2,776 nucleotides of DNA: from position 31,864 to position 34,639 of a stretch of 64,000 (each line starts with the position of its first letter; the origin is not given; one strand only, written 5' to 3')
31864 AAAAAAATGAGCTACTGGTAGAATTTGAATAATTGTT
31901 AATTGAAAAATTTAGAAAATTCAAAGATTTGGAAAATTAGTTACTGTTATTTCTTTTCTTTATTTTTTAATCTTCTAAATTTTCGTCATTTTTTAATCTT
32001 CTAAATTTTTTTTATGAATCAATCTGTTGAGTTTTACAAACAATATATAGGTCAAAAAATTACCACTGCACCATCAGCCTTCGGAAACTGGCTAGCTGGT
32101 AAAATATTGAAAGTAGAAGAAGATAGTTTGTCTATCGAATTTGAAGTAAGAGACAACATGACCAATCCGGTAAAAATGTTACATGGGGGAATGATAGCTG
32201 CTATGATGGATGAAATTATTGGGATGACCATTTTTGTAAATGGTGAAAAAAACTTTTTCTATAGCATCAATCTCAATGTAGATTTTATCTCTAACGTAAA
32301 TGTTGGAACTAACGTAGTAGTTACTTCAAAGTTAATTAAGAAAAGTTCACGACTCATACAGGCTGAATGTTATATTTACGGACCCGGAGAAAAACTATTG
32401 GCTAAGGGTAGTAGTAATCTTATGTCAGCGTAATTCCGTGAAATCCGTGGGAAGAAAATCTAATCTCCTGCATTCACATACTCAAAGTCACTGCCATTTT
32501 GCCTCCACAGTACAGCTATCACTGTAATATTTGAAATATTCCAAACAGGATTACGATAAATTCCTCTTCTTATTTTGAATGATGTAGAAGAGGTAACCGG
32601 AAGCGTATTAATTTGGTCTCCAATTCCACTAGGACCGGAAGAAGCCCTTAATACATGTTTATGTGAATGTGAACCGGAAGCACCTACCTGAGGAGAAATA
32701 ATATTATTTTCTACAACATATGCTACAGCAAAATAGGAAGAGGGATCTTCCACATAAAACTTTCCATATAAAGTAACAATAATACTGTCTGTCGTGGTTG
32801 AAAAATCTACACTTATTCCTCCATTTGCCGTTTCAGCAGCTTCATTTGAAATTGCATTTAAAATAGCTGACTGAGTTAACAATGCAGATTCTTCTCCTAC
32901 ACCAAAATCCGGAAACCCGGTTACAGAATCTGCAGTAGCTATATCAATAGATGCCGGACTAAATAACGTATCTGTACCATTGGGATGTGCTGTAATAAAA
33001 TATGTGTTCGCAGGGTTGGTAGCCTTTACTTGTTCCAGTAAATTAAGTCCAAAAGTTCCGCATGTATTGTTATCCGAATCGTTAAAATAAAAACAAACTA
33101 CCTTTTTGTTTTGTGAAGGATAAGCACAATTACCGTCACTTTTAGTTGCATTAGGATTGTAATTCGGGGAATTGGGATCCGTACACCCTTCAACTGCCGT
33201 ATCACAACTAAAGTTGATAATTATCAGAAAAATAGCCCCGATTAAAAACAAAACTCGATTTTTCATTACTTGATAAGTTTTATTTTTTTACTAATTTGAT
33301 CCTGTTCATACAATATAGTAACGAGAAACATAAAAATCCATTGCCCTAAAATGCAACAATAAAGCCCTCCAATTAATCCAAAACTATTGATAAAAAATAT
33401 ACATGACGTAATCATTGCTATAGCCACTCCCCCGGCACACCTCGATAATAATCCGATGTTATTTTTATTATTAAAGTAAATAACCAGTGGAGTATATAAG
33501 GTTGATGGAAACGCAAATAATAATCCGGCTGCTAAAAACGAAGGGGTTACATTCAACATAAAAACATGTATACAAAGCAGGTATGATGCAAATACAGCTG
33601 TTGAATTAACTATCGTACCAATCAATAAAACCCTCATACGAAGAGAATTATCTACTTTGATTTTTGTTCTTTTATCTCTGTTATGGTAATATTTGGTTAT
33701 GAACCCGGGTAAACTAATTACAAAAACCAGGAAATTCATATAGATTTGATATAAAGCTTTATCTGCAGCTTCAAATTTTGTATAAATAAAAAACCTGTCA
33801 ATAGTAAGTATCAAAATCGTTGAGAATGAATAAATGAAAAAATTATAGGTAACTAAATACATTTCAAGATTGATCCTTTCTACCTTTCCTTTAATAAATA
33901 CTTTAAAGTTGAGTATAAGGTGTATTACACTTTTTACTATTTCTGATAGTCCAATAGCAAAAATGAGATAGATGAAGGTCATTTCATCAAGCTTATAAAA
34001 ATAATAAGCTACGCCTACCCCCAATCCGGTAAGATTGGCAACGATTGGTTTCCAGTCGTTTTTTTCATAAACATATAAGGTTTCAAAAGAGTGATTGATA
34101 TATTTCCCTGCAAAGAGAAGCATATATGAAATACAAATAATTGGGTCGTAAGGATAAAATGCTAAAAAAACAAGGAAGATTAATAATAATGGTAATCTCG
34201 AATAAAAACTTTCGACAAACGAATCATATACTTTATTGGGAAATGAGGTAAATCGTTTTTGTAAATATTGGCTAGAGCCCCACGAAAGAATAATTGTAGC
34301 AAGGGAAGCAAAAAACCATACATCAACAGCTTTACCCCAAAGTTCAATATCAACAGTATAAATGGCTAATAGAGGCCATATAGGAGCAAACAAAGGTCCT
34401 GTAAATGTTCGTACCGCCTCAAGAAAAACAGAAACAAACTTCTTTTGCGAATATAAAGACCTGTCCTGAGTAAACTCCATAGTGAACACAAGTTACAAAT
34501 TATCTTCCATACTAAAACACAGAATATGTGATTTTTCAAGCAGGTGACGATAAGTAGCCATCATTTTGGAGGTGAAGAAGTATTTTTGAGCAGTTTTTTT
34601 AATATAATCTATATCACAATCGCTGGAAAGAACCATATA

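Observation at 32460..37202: Coupled operon: B12-binding radical SAM enzyme, NPPF methyltransferase, Wzx-like flippase and lipoprotein, led by a small membrane protein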

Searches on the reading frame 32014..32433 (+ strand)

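Call 52: search_protein_families(library=pfam, proteins=[window:32014-32433:+], max_evalue=0.001)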
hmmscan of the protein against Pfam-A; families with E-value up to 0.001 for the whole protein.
window:32014-32433:+ (139 aa): 1 family
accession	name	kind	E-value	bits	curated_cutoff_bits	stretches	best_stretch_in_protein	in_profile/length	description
PF03061.28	4HBT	-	1.6e-09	38.4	20.6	1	55-124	3-73/79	Thioesterase superfamily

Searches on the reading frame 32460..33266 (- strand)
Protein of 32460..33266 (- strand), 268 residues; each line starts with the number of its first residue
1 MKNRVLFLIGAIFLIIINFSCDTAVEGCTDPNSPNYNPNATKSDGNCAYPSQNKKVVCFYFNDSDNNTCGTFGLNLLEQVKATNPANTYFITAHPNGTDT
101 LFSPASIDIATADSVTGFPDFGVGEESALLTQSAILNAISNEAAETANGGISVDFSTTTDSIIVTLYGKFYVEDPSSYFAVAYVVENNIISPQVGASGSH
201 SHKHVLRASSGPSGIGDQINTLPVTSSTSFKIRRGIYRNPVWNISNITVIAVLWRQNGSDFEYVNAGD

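Call 3: search_protein_families(library=pfam, proteins=[window:32460-33266:-], max_evalue=0.1)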
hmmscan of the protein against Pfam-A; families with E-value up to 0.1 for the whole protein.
window:32460-33266:- (268 aa): 1 family
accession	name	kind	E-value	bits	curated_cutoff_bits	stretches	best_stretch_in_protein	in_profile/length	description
PF11551.14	Omp28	-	8.6e-12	45.7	34.9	1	114-258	9-156/171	Outer membrane protein Omp28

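Call 4: search_protein_families(library=ncbifam, proteins=[window:32460-33266:-], max_evalue=0.1)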
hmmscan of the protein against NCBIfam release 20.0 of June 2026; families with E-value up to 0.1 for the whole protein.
window:32460-33266:- (268 aa): 1 family
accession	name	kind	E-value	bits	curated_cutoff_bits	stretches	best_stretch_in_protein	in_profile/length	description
NF033782.1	lipoprot_Omp28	subfamily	0.00063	19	150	1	130-257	122-250/264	Omp28 family outer membrane lipoprotein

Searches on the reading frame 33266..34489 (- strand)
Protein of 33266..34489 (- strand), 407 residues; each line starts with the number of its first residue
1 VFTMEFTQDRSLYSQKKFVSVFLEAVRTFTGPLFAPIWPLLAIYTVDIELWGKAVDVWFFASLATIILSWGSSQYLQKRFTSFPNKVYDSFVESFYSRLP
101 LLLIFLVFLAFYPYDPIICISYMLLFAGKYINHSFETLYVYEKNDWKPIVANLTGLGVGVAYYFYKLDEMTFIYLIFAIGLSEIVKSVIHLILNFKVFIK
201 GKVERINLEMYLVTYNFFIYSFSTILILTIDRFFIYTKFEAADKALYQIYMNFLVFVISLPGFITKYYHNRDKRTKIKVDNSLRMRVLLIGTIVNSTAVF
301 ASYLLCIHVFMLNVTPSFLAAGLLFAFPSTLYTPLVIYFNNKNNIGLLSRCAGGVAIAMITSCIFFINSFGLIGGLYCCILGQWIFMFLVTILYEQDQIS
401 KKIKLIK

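Call 3: search_protein_families(library=pfam, proteins=[window:33266-34489:-], max_evalue=0.1)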
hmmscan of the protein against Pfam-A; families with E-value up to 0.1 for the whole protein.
window:33266-34489:- (407 aa): 0 families

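Call 4: search_protein_families(library=ncbifam, proteins=[window:33266-34489:-], max_evalue=0.1)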
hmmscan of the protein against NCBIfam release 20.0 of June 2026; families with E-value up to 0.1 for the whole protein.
window:33266-34489:- (407 aa): 0 families

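Call 23: find_homologous_proteins(query=window:33266-34489:-, max_evalue=0.001)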
Query window:33266-34489:- (407 aa): 19 proteins with E <= 0.001 among 7619 candidates.
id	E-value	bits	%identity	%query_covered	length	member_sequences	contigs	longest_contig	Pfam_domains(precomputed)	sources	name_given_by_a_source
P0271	2.1e-261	885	100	99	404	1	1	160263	-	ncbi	-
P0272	5.7e-231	785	84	99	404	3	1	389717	-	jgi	-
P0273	2.4e-227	773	84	99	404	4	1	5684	-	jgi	jgi:hypothetical protein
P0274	3.5e-222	756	83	99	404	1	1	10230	-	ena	-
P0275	1.7e-215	734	79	99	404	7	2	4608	-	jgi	jgi:hypothetical protein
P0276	7.8e-215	732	79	99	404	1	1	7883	-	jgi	jgi:hypothetical protein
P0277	1.9e-212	724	78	99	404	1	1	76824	-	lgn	-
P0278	9.2e-210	715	78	99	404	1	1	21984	-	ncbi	-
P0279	1.2e-209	715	78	99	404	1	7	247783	-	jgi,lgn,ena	-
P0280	1.4e-208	711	77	99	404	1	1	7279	-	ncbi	-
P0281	2.2e-208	711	77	99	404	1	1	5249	-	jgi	-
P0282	3.4e-204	697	77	99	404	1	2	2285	-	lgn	-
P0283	9.3e-200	682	74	99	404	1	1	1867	-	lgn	-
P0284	9.1e-199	679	72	99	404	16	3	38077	-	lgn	-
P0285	5.2e-197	673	73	99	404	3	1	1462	-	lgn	-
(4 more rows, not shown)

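Call 29: predict_structure(alignment_id=A1)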
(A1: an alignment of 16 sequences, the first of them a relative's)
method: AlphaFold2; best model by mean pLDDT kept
length: 404 residues; sequences in the alignment: 16
mean_pLDDT: 52.8   pTM: 0.47
mean pLDDT of the five models: 52.8, 49.3, 48.6, 47.3, 40.3
residues with pLDDT >= 90: 0; 70-90: 9; 50-70: 269; < 50: 126
segments of 3 or more residues with pLDDT < 50: 1-54, 57-59, 64-94, 196-203, 237-239, 268-274
pLDDT, mean of each block of 10 residues (from residue 1): 30 38 37 41 43 47 47 38 39 47 51 52 56 52 64 68 60 59 61 51 50 55 54 50 53 55 51 50 60 66 60 61 59 52 56 62 60 59 61 58 49
secondary structure, 60 per line:
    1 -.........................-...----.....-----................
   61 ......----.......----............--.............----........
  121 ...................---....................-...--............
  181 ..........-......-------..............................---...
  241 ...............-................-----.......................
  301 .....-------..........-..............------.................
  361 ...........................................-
elements in order: H2-26 H35-39 H45-66 H71-77 H82-93 H96-108 H113-139 H143-162 H169-190 H192-197 H205-234 H238-255 H257-272 H278-305 H313-322 H324-337 H344-403

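Call 30: search_protein_families(library=pfam, alignment_id=A1, max_evalue=10)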
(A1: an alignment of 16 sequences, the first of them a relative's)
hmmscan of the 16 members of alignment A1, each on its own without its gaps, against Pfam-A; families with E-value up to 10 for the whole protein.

A. member 1, P0271 (404 aa): 0 families

B. families by the number of members that match (of 16 scanned): 2 families
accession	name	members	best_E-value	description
PF07284.16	BCHF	1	0.0079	2-vinyl bacteriochlorophyllide hydratase (BCHF)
PF03021.20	CM2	1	2.2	Influenza C virus M2 protein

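Call 34: fold_search(model_id=the predicted structure, library=pdb)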
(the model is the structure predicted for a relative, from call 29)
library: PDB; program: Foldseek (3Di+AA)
matches with E <= 10: 165; with E <= 0.001: 0
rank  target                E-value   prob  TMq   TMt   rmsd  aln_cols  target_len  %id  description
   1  6fhz                  1.4e-01  0.69  0.23  0.22  16.3       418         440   13  Inward-facing conformation of a multidrug resistance MATE family transporter of the MOP superfamily. (released 2019-05-08)
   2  9g95_A                3.7e-01  0.28  0.21  0.21  22.6       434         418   11  Lipid III flippase WzxE with NB10 nanobody in outward-facing conformation at 2.7552 A (released 2025-01-22)
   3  3vvo                  4.9e-01  0.38  0.24  0.22  18.7       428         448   14  Crystal structure of MATE in the bent conformation (released 2013-04-03)
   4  4a01_A                5.5e-01  0.14  0.16  0.11  25.4       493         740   12  Crystal Structure of the H-Translocating Pyrophosphatase (released 2012-03-28)
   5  6nc6_B                5.8e-01  0.66  0.34  0.31  15.7       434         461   15  Lipid II flippase MurJ, inward closed conformation (released 2019-04-17)
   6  9g9n_A                5.8e-01  0.38  0.24  0.24  17.5       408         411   13  Lipid III flippase WzxE with NB10 and NB7 nanobodies in inward-facing conformation - crystal 1 (released 2025-01-22)
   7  7wag                  6.0e-01  0.28  0.24  0.20  18.4       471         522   13  Crystal structure of MurJ squeezed form (released 2022-06-01)
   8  9g9p_A                7.7e-01  0.25  0.22  0.22  21.3       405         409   11  Lipid III flippase WzxE with NB10 and NB7 nanobodies in inward-facing conformation - crystal 2 (released 2025-01-22)
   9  6nc6_A                8.1e-01  0.44  0.32  0.29  14.8       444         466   14  Lipid II flippase MurJ, inward closed conformation (released 2019-04-17)
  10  3vvp_B                9.9e-01  0.18  0.20  0.20  18.9       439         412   13  Crystal structure of MATE in complex with Br-NRF (released 2013-04-03)
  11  4mlb_C                1.1e+00  0.18  0.21  0.20  20.2       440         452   12  Reverse polarity of binding pocket suggests different function of a MOP superfamily transporter from Pyrococcus furios (released 2013-09-25)
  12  9ukv_A                1.3e+00  0.14  0.19  0.17  22.9       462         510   13  JM Complex - E. coli MurJ, Levivirus M lysis protein LysM (SglM) (released 2025-09-10)
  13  6h2f_J                1.3e+00  0.07  0.11  0.13  37.8       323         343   13  Structure of the pre-pore AhlB of the tripartite alpha-pore forming toxin, AHL, from Aeromonas hydrophila. (released 2019-07-10)
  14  4ry2_A                1.4e+00  0.08  0.12  0.08  26.2       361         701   11  Crystal structure of the peptidase-containing ABC transporter PCAT1 (released 2015-07-22)
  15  7s5y_E                1.4e+00  0.10  0.14  0.06  25.4       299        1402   11  Human KATP channel in open conformation, focused on Kir and one SUR, position 2 (released 2021-12-01)
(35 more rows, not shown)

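Call 36: find_homologous_proteins(query=A2, max_evalue=0.001)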
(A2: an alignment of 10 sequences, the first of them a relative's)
Query A2 (10 sequences) (404 aa, profile of the alignment): 22 proteins with E <= 0.001 among 8000 candidates.
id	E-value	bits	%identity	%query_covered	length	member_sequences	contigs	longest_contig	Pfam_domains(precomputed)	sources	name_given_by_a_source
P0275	1.6e-172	592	79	100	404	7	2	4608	-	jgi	jgi:hypothetical protein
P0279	2.1e-170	585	78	100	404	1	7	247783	-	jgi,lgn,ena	-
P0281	1.0e-168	580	77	100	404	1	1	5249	-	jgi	-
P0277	3.3e-168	578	78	100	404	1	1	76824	-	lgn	-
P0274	9.2e-168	577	83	100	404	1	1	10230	-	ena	-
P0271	2.3e-167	575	100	100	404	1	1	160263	-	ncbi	-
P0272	4.4e-167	574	84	100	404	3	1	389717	-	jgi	-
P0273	1.1e-165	570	84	100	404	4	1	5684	-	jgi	jgi:hypothetical protein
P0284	2.6e-165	569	72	100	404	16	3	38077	-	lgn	-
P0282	1.6e-164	566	77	100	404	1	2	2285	-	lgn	-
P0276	2.4e-164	565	79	100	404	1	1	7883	-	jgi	jgi:hypothetical protein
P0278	7.1e-164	564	78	100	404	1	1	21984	-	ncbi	-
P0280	1.8e-161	556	77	100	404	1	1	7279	-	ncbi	-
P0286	5.9e-161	554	75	97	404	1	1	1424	-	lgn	-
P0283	3.5e-160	552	74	100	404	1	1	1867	-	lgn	-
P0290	5.1e-139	482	22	21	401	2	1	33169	-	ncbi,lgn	-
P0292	6.0e-30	123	27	87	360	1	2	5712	-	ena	-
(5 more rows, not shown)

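Call 54: search_solved_structures(query=A2, max_evalue=10)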
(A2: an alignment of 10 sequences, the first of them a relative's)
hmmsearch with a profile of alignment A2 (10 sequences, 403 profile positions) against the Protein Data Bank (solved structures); distinct sequences matched with E-value up to 10: 0.

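Call 58: search_protein_families(library=pfam, proteins=[P0290, P0292], max_evalue=10)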
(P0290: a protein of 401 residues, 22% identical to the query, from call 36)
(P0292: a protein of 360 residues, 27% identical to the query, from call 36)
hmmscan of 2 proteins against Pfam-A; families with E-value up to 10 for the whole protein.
P0290 (401 aa): 0 families

P0292 (360 aa): 0 families

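Call 64: predict_structure(alignment_id=A3)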
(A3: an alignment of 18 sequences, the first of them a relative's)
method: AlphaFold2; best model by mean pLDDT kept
length: 404 residues; sequences in the alignment: 18
mean_pLDDT: 84.0   pTM: 0.82
mean pLDDT of the five models: 84.0, 81.8, 78.5, 77.9, 74.0
residues with pLDDT >= 90: 149; 70-90: 209; 50-70: 31; < 50: 15
segments of 3 or more residues with pLDDT < 50: 1-13
pLDDT, mean of each block of 10 residues (from residue 1): 35 55 66 88 92 84 84 86 91 91 84 84 91 86 86 95 93 93 94 87 84 87 86 91 92 86 69 60 86 94 93 93 85 77 82 88 91 90 88 79 69
secondary structure, 60 per line:
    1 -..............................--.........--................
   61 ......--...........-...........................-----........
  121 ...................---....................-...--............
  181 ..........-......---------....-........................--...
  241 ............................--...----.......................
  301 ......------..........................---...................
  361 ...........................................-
elements in order: H2-31 H34-42 H45-66 H69-79 H81-107 H113-139 H143-162 H169-190 H192-197 H207-210 H212-235 H238-268 H278-306 H313-338 H342-403

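Call 66: fold_search(model_id=the predicted structure, library=pdb)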
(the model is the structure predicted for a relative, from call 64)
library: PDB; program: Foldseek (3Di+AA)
matches with E <= 10: 322; with E <= 0.001: 7
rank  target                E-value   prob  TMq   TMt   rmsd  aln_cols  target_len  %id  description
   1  9g9n_A                4.1e-05  1.00  0.64  0.63   5.7       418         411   13  Lipid III flippase WzxE with NB10 and NB7 nanobodies in inward-facing conformation - crystal 1 (released 2025-01-22)
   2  9g9p_A                1.4e-04  1.00  0.65  0.65   5.8       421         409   12  Lipid III flippase WzxE with NB10 and NB7 nanobodies in inward-facing conformation - crystal 2 (released 2025-01-22)
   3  9g95_A                1.6e-04  1.00  0.62  0.61   6.1       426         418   12  Lipid III flippase WzxE with NB10 nanobody in outward-facing conformation at 2.7552 A (released 2025-01-22)
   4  9g9m_A                1.9e-04  1.00  0.61  0.60   6.4       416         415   12  Lipid III flippase WzxE with NB10 and NB7 nanobodies in outward-facing conformation - crystal 1 (released 2025-01-22)
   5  9g9o_A                2.1e-04  1.00  0.56  0.55   7.4       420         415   13  Lipid III flippase WzxE with NB10 and NB7 nanobodies in outward-facing conformation - crystal 2 (released 2025-01-22)
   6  6gwh                  8.4e-04  1.00  0.66  0.62   5.9       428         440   15  Outward-facing conformation of a multidrug resistance MATE family transporter of the MOP superfamily. (released 2019-06-05)
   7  6nc8                  9.8e-04  1.00  0.64  0.57   6.0       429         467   13  Lipid II flippase MurJ, inward occluded conformation (released 2019-04-17)
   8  9l7l                  1.2e-03  1.00  0.61  0.55   6.2       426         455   12  Structure of the MATE family multidrug resistance transporter HvAACT1 from Hordeum vulgare in the outward-facing state (released 2025-08-06)
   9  6hfb_C                1.5e-03  1.00  0.54  0.50   7.9       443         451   11  Outward-facing conformation of a multidrug resistance MATE family transporter of the MOP superfamily. (released 2019-06-12)
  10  6nc9                  1.9e-03  1.00  0.61  0.53   6.3       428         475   13  Lipid II flippase MurJ, outward-facing conformation (released 2019-04-17)
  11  9r1g_A                2.0e-03  1.00  0.61  0.53   7.0       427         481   13  Cryo-EM structure of human MATE1 (released 2025-11-05)
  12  6nc6_A                2.1e-03  1.00  0.62  0.55   6.0       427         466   14  Lipid II flippase MurJ, inward closed conformation (released 2019-04-17)
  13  6nc6_B                2.2e-03  1.00  0.60  0.54   6.7       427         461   14  Lipid II flippase MurJ, inward closed conformation (released 2019-04-17)
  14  9r1f_A                2.6e-03  1.00  0.53  0.46   8.2       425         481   10  Cryo-EM structure of human MATE1 in complex with metformin (released 2025-11-05)
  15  7wag                  3.3e-03  1.00  0.49  0.39  10.2       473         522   13  Crystal structure of MurJ squeezed form (released 2022-06-01)
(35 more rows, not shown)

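Call 76: find_related_loci(query=A3, collection=metagenome_contigs, flank=6000)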
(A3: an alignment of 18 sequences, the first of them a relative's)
Query A3 (404 aa) in metagenome_contigs; peptide patterns used: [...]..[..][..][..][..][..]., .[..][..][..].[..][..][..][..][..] (x = any residue, [..] = any of these).
444 stretches matched a pattern; 3 encode a relative of the query (tblastn E <= 1e-3); 3 distinct loci.
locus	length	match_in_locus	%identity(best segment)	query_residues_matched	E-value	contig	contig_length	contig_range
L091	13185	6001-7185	77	1-395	0e+0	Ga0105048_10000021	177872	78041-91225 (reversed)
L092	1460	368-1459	71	1-364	0e+0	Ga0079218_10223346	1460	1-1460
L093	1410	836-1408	77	1-191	7e-101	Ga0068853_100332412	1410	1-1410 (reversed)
